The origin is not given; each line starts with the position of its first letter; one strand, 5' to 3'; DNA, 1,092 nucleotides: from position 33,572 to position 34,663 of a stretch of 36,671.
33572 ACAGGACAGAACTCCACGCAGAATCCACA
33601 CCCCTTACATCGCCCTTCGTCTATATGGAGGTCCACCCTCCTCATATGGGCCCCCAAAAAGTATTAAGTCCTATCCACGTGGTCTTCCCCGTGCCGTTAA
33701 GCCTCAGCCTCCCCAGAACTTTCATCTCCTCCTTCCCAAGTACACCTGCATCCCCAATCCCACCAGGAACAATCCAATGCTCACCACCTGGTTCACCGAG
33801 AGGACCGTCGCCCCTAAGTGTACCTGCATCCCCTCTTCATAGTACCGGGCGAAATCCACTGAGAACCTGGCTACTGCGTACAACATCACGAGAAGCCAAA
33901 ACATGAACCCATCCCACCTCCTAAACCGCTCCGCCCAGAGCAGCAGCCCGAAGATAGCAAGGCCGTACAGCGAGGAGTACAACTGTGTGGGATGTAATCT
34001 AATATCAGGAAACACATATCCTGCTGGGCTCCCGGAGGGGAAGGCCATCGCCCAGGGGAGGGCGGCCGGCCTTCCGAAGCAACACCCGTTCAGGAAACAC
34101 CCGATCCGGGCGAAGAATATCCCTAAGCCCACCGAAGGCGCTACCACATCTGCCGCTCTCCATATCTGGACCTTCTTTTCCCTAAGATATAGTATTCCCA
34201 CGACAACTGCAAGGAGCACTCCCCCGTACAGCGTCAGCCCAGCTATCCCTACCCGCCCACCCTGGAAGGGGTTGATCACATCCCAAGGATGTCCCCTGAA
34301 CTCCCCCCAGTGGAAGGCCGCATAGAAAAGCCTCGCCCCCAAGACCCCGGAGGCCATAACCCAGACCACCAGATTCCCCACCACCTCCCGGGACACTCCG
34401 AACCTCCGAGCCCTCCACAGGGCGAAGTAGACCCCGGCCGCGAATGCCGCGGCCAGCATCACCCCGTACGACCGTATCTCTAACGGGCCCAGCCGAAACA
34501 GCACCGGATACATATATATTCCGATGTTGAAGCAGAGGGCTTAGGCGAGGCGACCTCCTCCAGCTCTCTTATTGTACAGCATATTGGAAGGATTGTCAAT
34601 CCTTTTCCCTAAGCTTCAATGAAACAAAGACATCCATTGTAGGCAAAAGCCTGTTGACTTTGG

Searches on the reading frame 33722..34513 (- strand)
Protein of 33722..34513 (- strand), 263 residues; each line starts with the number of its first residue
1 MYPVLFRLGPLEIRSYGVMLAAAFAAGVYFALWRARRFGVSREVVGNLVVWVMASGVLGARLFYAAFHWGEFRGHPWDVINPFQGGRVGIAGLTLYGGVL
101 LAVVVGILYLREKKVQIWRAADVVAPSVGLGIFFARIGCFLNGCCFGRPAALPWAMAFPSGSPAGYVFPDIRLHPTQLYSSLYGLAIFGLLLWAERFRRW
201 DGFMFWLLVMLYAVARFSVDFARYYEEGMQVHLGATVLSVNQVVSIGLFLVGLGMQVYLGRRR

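Call 61: search_protein_families(library=pfam, proteins=[window:33722-34513:-], max_evalue=0.001)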
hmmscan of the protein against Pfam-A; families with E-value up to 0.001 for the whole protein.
window:33722-34513:- (263 aa): 1 family
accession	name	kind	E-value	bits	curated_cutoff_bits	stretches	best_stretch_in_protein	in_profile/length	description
PF01790.23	LGT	-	7e-60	202.8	24.9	1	3-258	1-240/240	Prolipoprotein diacylglyceryl transferase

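Call 92: search_protein_families(library=ncbifam, proteins=[L107:18666-19466:+], max_evalue=0.1)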
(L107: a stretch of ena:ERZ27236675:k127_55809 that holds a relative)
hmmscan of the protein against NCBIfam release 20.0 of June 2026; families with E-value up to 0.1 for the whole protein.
L107:18666-19466:+ (266 aa): 0 families
